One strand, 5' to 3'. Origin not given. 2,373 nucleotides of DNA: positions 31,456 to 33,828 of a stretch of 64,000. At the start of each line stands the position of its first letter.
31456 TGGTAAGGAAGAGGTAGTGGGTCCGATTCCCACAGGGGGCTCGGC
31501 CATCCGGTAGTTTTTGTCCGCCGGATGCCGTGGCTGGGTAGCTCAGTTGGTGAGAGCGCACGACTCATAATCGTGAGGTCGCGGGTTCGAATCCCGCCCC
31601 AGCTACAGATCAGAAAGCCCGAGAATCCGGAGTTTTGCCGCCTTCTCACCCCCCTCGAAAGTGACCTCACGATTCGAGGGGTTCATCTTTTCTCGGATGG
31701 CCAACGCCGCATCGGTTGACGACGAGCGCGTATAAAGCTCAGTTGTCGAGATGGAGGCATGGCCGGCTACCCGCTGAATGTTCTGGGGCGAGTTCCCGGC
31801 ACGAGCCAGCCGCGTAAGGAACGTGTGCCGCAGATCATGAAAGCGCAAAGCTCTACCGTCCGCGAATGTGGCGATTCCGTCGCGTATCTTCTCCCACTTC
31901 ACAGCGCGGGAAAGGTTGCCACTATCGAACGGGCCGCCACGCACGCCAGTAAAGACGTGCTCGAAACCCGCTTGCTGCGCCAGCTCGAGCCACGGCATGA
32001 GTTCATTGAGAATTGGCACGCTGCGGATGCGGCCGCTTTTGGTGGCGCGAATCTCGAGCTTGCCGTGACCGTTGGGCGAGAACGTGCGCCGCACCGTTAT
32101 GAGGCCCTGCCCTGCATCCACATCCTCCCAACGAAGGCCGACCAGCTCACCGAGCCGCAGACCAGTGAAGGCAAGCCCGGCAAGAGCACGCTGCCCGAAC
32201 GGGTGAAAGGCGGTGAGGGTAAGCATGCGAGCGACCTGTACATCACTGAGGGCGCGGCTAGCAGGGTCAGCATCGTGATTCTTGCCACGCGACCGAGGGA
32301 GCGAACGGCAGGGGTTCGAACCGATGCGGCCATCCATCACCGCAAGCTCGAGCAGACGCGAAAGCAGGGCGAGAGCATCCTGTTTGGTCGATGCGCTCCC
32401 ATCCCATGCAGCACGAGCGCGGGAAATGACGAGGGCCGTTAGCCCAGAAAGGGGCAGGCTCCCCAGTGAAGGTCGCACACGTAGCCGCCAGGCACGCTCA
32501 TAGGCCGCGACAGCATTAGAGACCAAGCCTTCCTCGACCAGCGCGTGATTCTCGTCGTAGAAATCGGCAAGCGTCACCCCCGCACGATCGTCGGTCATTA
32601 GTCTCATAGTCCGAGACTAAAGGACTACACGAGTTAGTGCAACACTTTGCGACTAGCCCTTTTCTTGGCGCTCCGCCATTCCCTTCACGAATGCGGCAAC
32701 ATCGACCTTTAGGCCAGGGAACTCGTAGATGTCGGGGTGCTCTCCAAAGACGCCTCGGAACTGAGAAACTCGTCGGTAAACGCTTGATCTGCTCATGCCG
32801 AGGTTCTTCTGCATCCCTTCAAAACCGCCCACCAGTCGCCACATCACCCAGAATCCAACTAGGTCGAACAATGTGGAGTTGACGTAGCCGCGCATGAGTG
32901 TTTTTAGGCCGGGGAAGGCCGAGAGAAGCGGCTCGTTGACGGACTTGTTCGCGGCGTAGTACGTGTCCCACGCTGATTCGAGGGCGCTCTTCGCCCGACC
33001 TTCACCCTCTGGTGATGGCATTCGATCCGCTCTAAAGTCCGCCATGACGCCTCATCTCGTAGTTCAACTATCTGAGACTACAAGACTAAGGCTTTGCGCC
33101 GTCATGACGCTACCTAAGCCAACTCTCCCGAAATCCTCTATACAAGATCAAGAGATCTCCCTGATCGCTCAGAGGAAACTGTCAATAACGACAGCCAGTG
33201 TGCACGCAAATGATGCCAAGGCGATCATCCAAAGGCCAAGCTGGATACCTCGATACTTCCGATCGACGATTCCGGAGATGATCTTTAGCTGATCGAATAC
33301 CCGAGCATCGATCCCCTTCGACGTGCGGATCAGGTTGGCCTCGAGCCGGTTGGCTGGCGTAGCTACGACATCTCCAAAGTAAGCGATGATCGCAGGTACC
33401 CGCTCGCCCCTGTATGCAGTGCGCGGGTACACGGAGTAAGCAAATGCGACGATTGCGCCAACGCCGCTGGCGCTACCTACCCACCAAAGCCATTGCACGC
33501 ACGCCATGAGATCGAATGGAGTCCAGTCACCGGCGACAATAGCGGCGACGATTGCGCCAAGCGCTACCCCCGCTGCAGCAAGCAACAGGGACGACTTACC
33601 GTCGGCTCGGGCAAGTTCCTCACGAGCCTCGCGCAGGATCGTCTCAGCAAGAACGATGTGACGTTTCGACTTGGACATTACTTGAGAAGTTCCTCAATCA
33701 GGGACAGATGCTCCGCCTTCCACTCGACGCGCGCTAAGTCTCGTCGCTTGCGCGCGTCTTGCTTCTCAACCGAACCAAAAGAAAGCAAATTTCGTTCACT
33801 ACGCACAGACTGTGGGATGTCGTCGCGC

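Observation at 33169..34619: Pycsar-like cyclic-nucleotide defence cassette (class III cyclase + 3-TM effector) as the element's cargo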

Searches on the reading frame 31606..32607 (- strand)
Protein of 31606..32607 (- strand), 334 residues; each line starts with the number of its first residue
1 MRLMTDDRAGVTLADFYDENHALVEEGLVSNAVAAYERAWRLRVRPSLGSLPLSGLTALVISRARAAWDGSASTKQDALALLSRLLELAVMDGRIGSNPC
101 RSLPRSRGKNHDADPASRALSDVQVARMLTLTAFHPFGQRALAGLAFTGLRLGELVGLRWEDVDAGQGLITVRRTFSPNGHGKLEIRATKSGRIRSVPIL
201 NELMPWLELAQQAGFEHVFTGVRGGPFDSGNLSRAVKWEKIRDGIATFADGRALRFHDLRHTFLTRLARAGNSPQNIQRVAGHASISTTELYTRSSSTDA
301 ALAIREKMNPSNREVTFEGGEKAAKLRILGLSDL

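Call 4: search_protein_families(library=pfam, proteins=[window:31606-32607:-], max_evalue=1)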
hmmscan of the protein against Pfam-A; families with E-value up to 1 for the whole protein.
window:31606-32607:- (334 aa): 3 families
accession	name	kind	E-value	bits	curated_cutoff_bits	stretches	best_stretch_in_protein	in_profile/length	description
PF00589.27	Phage_integrase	-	2.9e-25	89.5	27.1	1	139-296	24-169/172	Phage integrase family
PF22022.2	Phage_int_M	-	0.0023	18.6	27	1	31-103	17-93/96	Phage integrase central domain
PF14659.12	Phage_int_SAM_3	-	0.04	14.6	22.6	1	12-64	1-53/58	Phage integrase, N-terminal SAM-like domain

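Call 5: search_protein_families(library=padloc, proteins=[window:31606-32607:-], max_evalue=1)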
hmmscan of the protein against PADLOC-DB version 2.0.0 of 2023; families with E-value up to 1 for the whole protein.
window:31606-32607:- (334 aa): 0 families

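Call 8: search_protein_families(library=ncbifam, proteins=[window:31606-32607:-], max_evalue=0.1)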
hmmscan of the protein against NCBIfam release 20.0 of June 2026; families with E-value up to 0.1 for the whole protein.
window:31606-32607:- (334 aa): 12 families
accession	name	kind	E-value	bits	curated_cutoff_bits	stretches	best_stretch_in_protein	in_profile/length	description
NF040815.2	recomb_XerA_Arch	equivalog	5.5e-19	68.7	220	1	117-298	94-257/263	site-specific tyrosine recombinase/integron integrase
NF001399.0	PRK00283.1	subfamily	4.8e-17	62.1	279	1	21-295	15-283/300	tyrosine recombinase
TIGR02225.1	recomb_XerD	equivalog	2.7e-15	56.5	329.6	1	22-296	7-275/290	site-specific tyrosine recombinase XerD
TIGR02224.1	recomb_XerC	equivalog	2e-14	53.7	335.15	1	71-297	62-279/295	tyrosine recombinase XerC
NF002331.0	PRK01287.1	subfamily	3.5e-12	46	371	1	119-316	141-332/365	site-specific tyrosine recombinase XerC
NF003462.0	PRK05084.1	equivalog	2.6e-10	39.6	267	1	254-306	303-355/360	tyrosine recombinase XerS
TIGR02249.1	integrase_gron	subfamily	2.9e-10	40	265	1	254-297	259-302/315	integron integrase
NF011946.0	PRK15417.1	equivalog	5.5e-07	29.1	435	1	255-299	275-319/337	integron integrase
NF007371.0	PRK09871.1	subfamily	2.5e-06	27.1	222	1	120-310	7-188/198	tyrosine-type DNA invertase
NF040693.1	recomb_GmtY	equivalog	0.00063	19.1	340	1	257-299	394-436/441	gamma-mobile-trio recombinase GmtY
NF007370.0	PRK09870.1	subfamily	0.032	13.9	221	1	141-297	36-181/200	tyrosine-type DNA invertase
NF047926.1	integrase_GmtZ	equivalog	0.093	10.7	600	0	256-313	430-484/784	gamma-mobile-trio integrase GmtZ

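Call 54: search_protein_families(library=phrogs, proteins=[window:31606-32607:-], max_evalue=0.1)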
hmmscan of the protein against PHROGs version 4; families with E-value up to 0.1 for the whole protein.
window:31606-32607:- (334 aa): 8 families
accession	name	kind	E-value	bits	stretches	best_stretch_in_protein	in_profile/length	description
phrog_1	-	integration and excision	3.1e-47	163.2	1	11-312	164-451/611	integrase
phrog_216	-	integration and excision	9.8e-28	98.1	1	72-306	12-235/301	integrase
phrog_7685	-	integration and excision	1.5e-05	25.7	1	195-293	129-221/240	integrase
phrog_23271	-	unknown function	0.00054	20.9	1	257-297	12-52/67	-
phrog_25190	-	integration and excision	0.0026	19.1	1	252-292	45-90/109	integrase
phrog_35951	-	unknown function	0.0071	17.8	1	249-297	16-64/97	-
phrog_7269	-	integration and excision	0.013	16.4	1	257-293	31-67/89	integrase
phrog_10320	-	unknown function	0.077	14.2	0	240-294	26-79/89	-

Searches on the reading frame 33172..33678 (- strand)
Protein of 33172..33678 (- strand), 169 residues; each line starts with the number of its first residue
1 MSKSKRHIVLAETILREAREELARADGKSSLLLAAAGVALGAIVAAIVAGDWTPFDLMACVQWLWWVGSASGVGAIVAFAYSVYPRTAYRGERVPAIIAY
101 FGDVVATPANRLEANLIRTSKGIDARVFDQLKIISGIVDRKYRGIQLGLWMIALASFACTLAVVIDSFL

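Call 4: search_protein_families(library=pfam, proteins=[window:33172-33678:-], max_evalue=1)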
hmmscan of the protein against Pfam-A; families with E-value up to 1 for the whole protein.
window:33172-33678:- (169 aa): 2 families
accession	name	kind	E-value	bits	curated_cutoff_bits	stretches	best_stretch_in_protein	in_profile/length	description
PF18967.5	PycTM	-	5.3e-10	40.1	27.2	1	59-155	7-107/107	Pycsar effector protein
PF23697.1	YnfS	-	0.094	13.3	27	1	150-164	10-24/29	YnfS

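Call 5: search_protein_families(library=padloc, proteins=[window:33172-33678:-], max_evalue=1)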
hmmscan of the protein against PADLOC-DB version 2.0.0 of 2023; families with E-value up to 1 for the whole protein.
window:33172-33678:- (169 aa): 6 families
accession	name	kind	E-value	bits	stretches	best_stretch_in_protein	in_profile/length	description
PDLC02363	PycTM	-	6e-15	53.4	1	5-164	3-151/154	-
PDLC02364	PycTM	-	3.8e-13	48.1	1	10-165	8-151/160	-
PDLC02365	PycTM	-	3e-05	22.4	1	11-164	5-159/165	-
PDLC00700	Effector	-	8.9e-05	20.5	1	27-164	24-164/173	2TM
PDLC00668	Effector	-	0.00064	17.6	1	25-165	28-176/184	2TM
PDLC02362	PycTM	-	0.033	13.1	1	129-163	33-67/74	-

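Call 8: search_protein_families(library=ncbifam, proteins=[window:33172-33678:-], max_evalue=0.1)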
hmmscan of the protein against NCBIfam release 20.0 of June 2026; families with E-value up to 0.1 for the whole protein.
window:33172-33678:- (169 aa): 0 families

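Call 16: list_cluster_members(proteins=[P0001, window:33172-33678:-, window:35051-36130:-])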
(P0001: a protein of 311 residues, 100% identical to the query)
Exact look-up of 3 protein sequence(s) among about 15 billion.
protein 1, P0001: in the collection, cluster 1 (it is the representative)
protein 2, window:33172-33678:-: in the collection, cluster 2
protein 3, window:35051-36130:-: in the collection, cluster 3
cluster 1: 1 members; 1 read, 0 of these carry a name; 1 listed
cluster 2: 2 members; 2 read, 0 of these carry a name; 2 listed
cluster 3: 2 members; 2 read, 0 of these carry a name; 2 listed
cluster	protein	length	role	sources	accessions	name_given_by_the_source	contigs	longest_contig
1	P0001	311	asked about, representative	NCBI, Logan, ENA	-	-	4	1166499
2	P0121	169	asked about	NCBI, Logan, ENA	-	-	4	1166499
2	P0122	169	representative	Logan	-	-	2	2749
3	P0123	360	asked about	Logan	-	-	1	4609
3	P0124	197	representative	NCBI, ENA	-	-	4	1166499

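Call 33: find_homologous_proteins(query=window:33172-33678:-, max_evalue=0.001)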
Query window:33172-33678:- (169 aa): 39 proteins with E <= 0.001 among 8000 candidates.
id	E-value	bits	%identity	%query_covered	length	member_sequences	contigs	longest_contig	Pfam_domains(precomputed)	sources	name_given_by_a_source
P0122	1.2e-94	332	92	100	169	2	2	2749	PF18967.6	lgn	-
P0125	5.7e-84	297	82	100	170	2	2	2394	PF18967.6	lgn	-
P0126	4.5e-77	275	72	100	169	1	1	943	PF18967.6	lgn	-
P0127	1.5e-70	254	68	100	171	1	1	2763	PF18967.6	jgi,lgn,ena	-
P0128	1.7e-58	215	62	94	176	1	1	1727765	PF18967.6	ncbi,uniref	ncbi:Pycsar system effector family protein [Leifsonia sp. NPDC102414]|uniref:Pycsar system effector 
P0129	4.5e-58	213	59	99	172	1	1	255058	PF18967.6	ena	-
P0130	5.1e-56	207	56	98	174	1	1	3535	PF18967.6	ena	-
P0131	1.5e-55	205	56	99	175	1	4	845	PF18967.6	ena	-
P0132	7.2e-52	193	59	86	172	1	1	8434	PF18967.6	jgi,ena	jgi:hypothetical protein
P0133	1.2e-48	183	53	97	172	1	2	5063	PF18967.6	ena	-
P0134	3.2e-48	181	53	95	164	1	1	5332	PF18967.6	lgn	-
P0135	1.5e-47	179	53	94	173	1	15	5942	PF18967.6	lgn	-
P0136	2.9e-47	178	50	99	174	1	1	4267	PF18967.6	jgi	jgi:hypothetical protein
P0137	4.3e-47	178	51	99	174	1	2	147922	PF18967.6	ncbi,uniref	ncbi:Pycsar system effector family protein [Paenarthrobacter nicotinovorans]|uniref:Pycsar system ef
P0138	1.5e-46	176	54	94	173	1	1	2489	PF18967.6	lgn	-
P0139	1.2e-45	173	50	96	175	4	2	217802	PF18967.6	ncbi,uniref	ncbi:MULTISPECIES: Pycsar system effector family protein [unclassified Pseudarthrobacter]|uniref:Pyc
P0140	1.6e-45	172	53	94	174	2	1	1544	PF18967.6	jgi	jgi:MFS family permease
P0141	2.4e-45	172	51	95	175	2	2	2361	PF18967.6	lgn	-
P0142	2.7e-44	168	52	96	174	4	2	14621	PF18967.6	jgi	jgi:MFS family permease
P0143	3.0e-44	168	50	96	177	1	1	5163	PF18967.6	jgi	jgi:hypothetical protein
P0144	6.5e-44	167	50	94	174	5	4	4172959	PF18967.6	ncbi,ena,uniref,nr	ncbi:Pycsar system effector family protein [Arthrobacter polaris]|uniref:Pycsar system effector fami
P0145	8.7e-44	167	51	96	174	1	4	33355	PF18967.6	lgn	-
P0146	6.2e-43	164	52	96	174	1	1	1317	PF18967.6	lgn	-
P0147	7.4e-43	164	53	100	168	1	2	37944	PF18967.6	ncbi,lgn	ncbi:hypothetical protein BH09ACT3_BH09ACT3_14920 [soil metagenome]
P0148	7.7e-43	164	52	99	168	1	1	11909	PF18967.6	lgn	-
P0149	2.2e-41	159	50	95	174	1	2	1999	PF18967.6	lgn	-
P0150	3.1e-41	159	48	94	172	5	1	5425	PF18967.6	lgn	-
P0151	2.4e-38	149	46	100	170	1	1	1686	PF18967.6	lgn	-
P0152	4.3e-37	145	48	94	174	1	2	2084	PF18967.6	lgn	-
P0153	1.6e-35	140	48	95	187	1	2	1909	PF18967.6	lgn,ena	-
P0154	6.1e-31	125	42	93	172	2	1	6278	PF18967.6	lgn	-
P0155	4.0e-29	119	64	49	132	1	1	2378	PF18967.6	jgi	-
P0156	9.0e-29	118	57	59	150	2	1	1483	PF18967.6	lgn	-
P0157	2.2e-28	117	47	92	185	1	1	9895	PF18967.6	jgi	jgi:hypothetical protein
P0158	1.9e-27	114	45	92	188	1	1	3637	PF18967.6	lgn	-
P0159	9.2e-25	105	40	95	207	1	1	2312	PF18967.6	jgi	jgi:hypothetical protein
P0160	1.3e-23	101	40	99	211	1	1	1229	PF18967.6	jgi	jgi:hypothetical protein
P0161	4.9e-23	99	39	91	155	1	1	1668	PF18967.6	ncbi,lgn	-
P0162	2.5e-18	84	39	91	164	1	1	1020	PF18967.6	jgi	jgi:hypothetical protein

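Call 35: search_solved_structures(query=window:33172-33678:-, max_evalue=10, show_alignments=1)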
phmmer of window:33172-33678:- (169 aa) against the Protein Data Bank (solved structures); distinct sequences matched with E-value up to 10: 2.
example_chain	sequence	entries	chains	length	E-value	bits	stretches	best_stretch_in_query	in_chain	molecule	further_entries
4ksf_A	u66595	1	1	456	0.66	12.8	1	29-97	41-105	Malonyl-CoA decarboxylase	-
5di3_B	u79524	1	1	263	0.9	12.3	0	14-47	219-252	ADP-ribosylation factor-like protein 13B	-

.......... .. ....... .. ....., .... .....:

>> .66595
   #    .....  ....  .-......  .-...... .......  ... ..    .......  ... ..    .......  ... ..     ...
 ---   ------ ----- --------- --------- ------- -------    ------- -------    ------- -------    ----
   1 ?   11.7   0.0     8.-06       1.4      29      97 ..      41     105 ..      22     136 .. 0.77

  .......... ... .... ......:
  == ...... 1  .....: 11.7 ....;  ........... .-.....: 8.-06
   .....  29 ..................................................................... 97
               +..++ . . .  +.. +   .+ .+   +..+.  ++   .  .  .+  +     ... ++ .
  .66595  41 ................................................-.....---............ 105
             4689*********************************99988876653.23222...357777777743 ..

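Call 52: predict_structure(alignment_id=A2)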
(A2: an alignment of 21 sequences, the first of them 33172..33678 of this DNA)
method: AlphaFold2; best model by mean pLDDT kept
length: 169 residues; sequences in the alignment: 21
mean_pLDDT: 89.0   pTM: 0.78
mean pLDDT of the five models: 89.0, 85.3, 83.5, 83.4, 82.6
residues with pLDDT >= 90: 103; 70-90: 55; 50-70: 11; < 50: 0
segments of 3 or more residues with pLDDT < 50: none
pLDDT, mean of each block of 10 residues (from residue 1): 79 94 95 96 90 87 95 96 77 68 85 88 85 91 97 96 94
secondary structure, 60 per line:
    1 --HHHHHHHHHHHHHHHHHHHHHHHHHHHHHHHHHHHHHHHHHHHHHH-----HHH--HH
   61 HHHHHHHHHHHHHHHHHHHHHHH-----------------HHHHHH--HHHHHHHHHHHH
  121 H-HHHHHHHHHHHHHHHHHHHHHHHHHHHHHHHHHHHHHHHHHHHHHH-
elements in order: H3-48 H59-83 H101-106 H109-121 H123-168

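Call 54: search_protein_families(library=phrogs, proteins=[window:33172-33678:-], max_evalue=0.1)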
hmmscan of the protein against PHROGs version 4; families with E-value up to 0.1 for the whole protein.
window:33172-33678:- (169 aa): 1 family
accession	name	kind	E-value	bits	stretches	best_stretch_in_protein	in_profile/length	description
phrog_9702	-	unknown function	0.067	14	0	3-28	9-34/62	-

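Call 56: search_dna_similar(query=window:33172-33678:-, collection=plasmids, mode=protein, max_evalue=0.01, max_rows=30)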
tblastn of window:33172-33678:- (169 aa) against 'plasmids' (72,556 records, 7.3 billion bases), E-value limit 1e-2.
Records with a match: 2; places in all: 2; records where one place covers at least 80% of the query: 2.
Best place of each record, by identity: <60% 2.
By first word of the organism name: Curtobacterium 1; Rhodococcus 1.
By predicted mobility (MOB-suite, as given by PLSDB): non-mobilizable 2.
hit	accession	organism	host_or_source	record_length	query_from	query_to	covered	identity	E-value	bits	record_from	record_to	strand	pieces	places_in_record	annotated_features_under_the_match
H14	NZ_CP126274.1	Curtobacterium sp. MCBD17_040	-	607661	4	165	96%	44.2%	6e-23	101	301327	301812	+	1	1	Pycsar system effector family protein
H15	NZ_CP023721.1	Rhodococcus sp. H-CA8f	Sediment,marine sediment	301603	12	161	89%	33.1%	1e-4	49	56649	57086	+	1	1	Pycsar system effector family protein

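Call 58: fold_search(model_id=the predicted structure, library=pdb)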
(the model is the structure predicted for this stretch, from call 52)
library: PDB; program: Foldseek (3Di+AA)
matches with E <= 10: 273; with E <= 0.001: 0
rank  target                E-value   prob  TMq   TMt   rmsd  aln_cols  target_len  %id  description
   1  8wdf                  7.0e-01  0.14  0.24  0.17  25.6       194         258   11  Chemoreceptor PilJ from Pseudomonas aeruginosa PA14 (released 2024-07-24)
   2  1i4t_A                1.3e+00  0.16  0.29  0.27  10.7       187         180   12  CRYSTAL STRUCTURE ANALYSIS OF RAC1-GMPPNP IN COMPLEX WITH ARFAPTIN (released 2001-05-16)
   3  7uw9_c                1.3e+00  0.08  0.20  0.20  17.1       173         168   16  Citrus V-ATPase State 1, H in contact with subunit a (released 2022-07-06)
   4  9bia_D                1.4e+00  0.25  0.27  0.37   8.7       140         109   13  Cryo-EM structure of NINJ1 K45Q bound to Nb538 (released 2024-10-16)
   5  5j0l_B                1.4e+00  0.12  0.20  0.28  14.3       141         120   15  De novo design of protein homo-oligomers with modular hydrogen bond network-mediated specificity (released 2016-07-06)
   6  5vtl                  1.4e+00  0.09  0.21  0.17  19.6       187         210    8  Structure of metacyclic invariant surface protein , Tb427.07.360, from Trypanosoma brucei. (released 2018-08-08)
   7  7sqc_1W               1.5e+00  0.09  0.24  0.17  36.6       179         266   14  Ciliary C1 central pair apparatus isolated from Chlamydomonas reinhardtii (released 2022-04-13)
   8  8dt0_B                1.6e+00  0.21  0.27  0.32  13.1       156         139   12  Scaffolding protein functional sites using deep learning (released 2022-08-10)
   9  7sqc_1K               1.6e+00  0.09  0.24  0.13  40.2       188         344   14  Ciliary C1 central pair apparatus isolated from Chlamydomonas reinhardtii (released 2022-04-13)
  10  7uw9_g                1.6e+00  0.08  0.19  0.21  21.7       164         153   16  Citrus V-ATPase State 1, H in contact with subunit a (released 2022-07-06)
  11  4e40                  1.7e+00  0.23  0.40  0.30  18.8       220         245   12  The haptoglobin-hemoglobin receptor of Trypanosoma congolense (released 2013-01-16)
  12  9bia_A                1.7e+00  0.21  0.28  0.38   8.9       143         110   15  Cryo-EM structure of NINJ1 K45Q bound to Nb538 (released 2024-10-16)
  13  6h2d_S                1.7e+00  0.12  0.25  0.19  30.9       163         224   13  Structure of the soluble AhlC of the tripartite alpha-pore forming toxin, AHL, from Aeromonas hydrophila. (released 2019-07-10)
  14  1uru                  1.8e+00  0.60  0.54  0.43  13.1       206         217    9  Amphiphysin BAR domain from Drosophila (released 2003-12-04)
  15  5j0l_E                1.8e+00  0.12  0.20  0.29  18.6       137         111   14  De novo design of protein homo-oligomers with modular hydrogen bond network-mediated specificity (released 2016-07-06)
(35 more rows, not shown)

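Call 62: get_annotated_region(hit=H14, flank=6000)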
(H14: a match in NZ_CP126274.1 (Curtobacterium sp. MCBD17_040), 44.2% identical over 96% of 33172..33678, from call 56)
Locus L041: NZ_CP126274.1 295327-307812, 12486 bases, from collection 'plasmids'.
description: Curtobacterium sp. MCBD17_040 plasmid D40, complete sequence
organism: Curtobacterium sp. MCBD17_040 (NCBI taxid 2175674)
taxonomy: Bacteria; Actinomycetota; Actinomycetes; Micrococcales; Microbacteriaceae; Curtobacterium; Curtobacterium sp. MCBD17 040
host: -; source: -; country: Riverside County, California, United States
typing (MOB-suite, as given by PLSDB): non-mobilizable
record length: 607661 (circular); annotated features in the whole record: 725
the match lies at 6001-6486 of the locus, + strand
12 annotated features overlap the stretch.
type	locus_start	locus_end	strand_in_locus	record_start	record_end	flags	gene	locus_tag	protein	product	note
CDS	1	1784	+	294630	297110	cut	-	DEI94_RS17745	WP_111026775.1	nitrate reductase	-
CDS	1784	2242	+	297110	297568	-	-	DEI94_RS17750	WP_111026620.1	hypothetical protein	-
CDS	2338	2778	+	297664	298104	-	-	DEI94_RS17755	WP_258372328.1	HPP family protein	-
CDS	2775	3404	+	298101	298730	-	-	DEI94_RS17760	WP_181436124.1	NTP transferase domain-containing protein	-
CDS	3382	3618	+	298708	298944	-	-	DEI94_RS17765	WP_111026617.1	DUF6457 domain-containing protein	-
CDS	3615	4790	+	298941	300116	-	-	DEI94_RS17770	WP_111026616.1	molybdopterin-binding protein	-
CDS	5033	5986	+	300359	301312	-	-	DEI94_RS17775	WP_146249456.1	hypothetical protein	-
CDS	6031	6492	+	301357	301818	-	-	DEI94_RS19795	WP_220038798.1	Pycsar system effector family protein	-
CDS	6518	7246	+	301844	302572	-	-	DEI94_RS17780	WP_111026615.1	adenylate/guanylate cyclase domain-containing protein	GO:0009190 - cyclic nucleotide biosynthetic process [Evidence IEA]; GO:0035556 - intracellular signal transduction ...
CDS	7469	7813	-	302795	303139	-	-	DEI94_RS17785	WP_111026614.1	Lsr2 family protein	-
CDS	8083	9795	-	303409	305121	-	-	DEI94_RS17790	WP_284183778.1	trehalase family glycosidase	GO:0005991 - trehalose metabolic process [Evidence IEA]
CDS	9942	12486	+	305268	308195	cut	-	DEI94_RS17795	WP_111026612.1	glycoside hydrolase family 2 TIM barrel-domain containing protein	GO:0005975 - carbohydrate metabolic process [Evidence IEA]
